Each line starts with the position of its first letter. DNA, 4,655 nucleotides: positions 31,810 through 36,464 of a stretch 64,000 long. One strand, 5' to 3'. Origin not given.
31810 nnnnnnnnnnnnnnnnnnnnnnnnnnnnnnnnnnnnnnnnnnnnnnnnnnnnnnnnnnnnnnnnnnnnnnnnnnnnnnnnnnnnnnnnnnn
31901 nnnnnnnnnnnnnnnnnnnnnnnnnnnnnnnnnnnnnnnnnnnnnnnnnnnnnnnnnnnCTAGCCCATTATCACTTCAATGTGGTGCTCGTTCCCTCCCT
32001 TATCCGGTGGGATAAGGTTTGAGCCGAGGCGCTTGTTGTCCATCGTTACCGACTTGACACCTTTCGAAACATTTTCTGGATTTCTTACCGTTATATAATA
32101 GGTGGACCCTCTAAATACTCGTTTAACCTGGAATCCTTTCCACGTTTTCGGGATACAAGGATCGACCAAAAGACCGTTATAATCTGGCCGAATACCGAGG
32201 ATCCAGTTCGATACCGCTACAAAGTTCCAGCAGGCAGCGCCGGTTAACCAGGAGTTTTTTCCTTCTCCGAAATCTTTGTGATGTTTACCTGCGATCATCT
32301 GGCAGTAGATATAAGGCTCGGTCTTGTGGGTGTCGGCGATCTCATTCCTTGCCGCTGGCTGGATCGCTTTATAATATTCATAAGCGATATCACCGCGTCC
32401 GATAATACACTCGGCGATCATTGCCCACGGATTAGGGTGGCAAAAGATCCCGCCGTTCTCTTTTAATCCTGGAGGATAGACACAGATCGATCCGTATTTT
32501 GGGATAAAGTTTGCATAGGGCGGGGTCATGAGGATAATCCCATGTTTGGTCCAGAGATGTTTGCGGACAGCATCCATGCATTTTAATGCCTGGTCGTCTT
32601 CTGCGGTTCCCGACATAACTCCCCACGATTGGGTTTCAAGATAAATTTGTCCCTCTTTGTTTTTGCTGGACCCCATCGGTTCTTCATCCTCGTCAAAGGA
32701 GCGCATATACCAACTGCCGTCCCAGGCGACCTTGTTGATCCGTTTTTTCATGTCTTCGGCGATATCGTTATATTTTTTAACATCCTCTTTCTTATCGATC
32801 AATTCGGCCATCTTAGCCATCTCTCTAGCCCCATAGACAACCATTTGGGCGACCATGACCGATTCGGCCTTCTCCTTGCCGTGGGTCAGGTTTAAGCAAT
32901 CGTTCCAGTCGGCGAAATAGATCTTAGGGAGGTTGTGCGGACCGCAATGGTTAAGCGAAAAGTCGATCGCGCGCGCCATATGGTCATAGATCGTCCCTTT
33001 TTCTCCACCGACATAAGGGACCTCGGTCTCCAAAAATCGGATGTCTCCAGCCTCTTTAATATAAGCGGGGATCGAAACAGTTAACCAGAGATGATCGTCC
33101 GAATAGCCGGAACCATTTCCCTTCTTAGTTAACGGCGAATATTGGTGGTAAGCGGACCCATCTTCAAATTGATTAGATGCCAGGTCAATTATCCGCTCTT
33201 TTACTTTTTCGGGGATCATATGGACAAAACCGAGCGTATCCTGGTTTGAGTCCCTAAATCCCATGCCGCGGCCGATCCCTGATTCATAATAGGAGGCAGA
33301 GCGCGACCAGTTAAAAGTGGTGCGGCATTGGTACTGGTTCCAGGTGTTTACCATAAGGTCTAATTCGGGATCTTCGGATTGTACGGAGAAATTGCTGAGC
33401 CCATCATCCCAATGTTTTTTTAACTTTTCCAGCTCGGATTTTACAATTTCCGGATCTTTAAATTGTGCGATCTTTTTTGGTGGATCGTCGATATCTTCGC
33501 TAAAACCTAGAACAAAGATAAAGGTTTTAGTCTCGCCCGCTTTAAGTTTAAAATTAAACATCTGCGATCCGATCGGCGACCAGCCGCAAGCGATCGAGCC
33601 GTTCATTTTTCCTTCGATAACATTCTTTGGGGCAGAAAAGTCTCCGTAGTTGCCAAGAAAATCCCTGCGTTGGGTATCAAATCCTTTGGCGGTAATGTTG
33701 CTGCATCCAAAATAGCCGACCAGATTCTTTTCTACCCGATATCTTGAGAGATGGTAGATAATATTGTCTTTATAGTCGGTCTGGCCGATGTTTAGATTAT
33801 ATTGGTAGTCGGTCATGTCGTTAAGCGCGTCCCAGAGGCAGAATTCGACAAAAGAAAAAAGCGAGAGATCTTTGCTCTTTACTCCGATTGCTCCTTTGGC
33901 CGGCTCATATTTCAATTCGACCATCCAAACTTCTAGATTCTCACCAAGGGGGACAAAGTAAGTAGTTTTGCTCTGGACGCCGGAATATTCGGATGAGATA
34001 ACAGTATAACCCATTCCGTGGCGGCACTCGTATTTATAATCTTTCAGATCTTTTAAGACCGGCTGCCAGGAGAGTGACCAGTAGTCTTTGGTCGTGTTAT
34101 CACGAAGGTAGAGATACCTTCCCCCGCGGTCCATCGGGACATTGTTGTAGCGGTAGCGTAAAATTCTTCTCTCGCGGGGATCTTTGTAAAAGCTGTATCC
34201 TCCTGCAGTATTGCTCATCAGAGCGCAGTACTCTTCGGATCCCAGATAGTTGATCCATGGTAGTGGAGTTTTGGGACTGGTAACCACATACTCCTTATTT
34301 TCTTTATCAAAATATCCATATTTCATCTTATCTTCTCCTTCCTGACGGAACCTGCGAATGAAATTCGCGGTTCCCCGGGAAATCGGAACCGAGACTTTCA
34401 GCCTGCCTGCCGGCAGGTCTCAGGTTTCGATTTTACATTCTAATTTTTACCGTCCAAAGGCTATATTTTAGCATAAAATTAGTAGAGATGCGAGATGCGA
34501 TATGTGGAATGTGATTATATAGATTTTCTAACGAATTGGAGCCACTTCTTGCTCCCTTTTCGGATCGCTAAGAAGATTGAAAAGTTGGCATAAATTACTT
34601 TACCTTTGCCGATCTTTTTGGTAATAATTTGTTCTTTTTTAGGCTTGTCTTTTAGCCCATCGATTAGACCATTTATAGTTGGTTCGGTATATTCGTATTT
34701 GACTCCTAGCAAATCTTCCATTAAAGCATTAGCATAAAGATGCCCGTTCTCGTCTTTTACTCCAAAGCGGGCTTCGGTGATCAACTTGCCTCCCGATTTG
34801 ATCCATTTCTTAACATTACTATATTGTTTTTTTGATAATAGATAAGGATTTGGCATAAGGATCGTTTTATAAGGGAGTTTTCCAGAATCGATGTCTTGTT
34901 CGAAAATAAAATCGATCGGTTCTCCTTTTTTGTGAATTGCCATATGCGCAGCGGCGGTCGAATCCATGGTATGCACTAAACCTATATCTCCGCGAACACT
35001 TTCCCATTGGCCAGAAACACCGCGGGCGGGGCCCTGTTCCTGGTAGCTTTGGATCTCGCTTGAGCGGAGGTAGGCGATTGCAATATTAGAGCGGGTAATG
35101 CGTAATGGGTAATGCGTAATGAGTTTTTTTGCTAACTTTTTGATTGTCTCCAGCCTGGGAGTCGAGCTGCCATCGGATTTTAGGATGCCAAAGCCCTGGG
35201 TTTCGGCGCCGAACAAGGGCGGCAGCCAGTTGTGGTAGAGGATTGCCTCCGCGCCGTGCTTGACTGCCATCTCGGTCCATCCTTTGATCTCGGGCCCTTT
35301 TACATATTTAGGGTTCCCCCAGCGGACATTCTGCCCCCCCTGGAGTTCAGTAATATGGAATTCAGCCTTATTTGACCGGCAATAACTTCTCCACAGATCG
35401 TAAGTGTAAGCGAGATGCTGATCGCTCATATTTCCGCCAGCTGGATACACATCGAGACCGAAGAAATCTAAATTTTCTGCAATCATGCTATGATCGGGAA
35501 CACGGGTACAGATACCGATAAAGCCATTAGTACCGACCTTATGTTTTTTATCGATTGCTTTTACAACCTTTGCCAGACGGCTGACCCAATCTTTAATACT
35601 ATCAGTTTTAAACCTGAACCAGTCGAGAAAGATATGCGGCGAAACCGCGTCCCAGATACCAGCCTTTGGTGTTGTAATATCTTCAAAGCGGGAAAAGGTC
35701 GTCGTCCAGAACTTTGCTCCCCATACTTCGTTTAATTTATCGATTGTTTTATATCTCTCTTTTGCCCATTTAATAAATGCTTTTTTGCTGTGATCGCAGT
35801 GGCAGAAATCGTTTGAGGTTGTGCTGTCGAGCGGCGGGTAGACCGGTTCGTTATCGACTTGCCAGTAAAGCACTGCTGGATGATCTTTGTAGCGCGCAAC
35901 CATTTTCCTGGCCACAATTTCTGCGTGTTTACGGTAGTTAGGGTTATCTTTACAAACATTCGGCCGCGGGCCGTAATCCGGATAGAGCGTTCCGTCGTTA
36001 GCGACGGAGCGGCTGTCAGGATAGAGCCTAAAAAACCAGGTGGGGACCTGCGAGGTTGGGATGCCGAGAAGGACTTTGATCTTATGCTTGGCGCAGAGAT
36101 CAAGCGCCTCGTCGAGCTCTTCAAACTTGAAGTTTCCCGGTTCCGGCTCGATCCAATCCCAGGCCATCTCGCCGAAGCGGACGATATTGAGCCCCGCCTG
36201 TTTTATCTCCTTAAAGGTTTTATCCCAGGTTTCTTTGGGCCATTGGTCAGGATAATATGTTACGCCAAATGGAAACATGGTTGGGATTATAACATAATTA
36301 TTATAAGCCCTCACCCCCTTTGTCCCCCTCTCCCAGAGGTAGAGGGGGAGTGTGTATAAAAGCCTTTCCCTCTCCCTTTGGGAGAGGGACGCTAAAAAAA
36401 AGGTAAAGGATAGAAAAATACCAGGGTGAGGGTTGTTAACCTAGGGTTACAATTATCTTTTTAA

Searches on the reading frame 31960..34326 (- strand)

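Call 60: search_protein_families(library=pfam, proteins=[window:31960-34326:-], max_evalue=0.00001)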
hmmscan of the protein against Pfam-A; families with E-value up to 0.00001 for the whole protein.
window:31960-34326:- (788 aa): 3 families
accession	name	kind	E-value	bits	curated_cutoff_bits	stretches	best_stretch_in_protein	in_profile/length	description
PF17167.11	Glyco_hydro_94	-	3.8e-157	523.8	27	1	305-711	1-420/420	Glycosyl hydrolase 94 superfamily, catalytic domain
PF06165.18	GH94_b-supersand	-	4.7e-79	265.9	23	1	21-274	1-251/251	Glycosyl hydrolase 94, supersandwich domain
PF17389.8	Bac_rhamnosid6H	-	6.1e-07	29.5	24.5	1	446-532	123-211/339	Bacterial alpha-L-rhamnosidase 6 hairpin glycosidase domain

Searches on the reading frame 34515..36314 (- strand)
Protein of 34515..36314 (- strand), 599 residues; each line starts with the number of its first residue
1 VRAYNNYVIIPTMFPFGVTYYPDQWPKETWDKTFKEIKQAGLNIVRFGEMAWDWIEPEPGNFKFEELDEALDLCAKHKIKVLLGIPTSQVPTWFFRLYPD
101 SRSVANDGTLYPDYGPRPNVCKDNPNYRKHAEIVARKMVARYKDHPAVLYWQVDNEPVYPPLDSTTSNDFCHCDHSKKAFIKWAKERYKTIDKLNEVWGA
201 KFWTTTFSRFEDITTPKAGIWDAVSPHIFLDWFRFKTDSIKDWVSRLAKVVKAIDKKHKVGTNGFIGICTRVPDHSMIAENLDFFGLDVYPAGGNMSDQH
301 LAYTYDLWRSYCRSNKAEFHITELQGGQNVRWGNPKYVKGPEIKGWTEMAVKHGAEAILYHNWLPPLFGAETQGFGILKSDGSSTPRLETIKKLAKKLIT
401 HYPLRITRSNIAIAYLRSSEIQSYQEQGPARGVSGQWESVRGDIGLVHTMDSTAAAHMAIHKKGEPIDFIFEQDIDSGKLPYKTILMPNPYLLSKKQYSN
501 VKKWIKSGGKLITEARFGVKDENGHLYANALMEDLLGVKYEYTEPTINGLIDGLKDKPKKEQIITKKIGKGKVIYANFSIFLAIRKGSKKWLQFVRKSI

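Call 19: search_protein_families(library=pfam, proteins=[window:34515-36314:-], max_evalue=0.001)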
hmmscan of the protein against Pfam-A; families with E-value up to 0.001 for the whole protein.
window:34515-36314:- (599 aa): 7 families
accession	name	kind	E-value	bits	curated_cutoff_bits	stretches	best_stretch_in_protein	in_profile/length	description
PF02449.21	Glyco_hydro_42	-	2.5e-90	304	21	1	19-398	1-373/376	Beta-galactosidase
PF08532.16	Glyco_hydro_42M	-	3.6e-09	36.9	25.8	1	412-546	4-125/207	Beta-galactosidase trimerisation domain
PF02836.23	Glyco_hydro_2_C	-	3.1e-05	23.7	21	1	118-159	97-138/302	Glycosyl hydrolases family 2, TIM barrel domain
PF00150.24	Cellulase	-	0.0003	20.8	23.5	1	14-159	6-132/272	Cellulase (glycosyl hydrolase family 5)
PF01373.23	Glyco_hydro_14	-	0.00058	19.4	27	0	171-249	181-261/402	Glycosyl hydrolase family 14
PF01301.25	Glyco_hydro_35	-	0.00078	19.6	27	0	25-74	21-72/319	Glycosyl hydrolases family 35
PF00331.26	Glyco_hydro_10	-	0.00094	18.9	22.1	0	35-162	29-134/311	Glycosyl hydrolase family 10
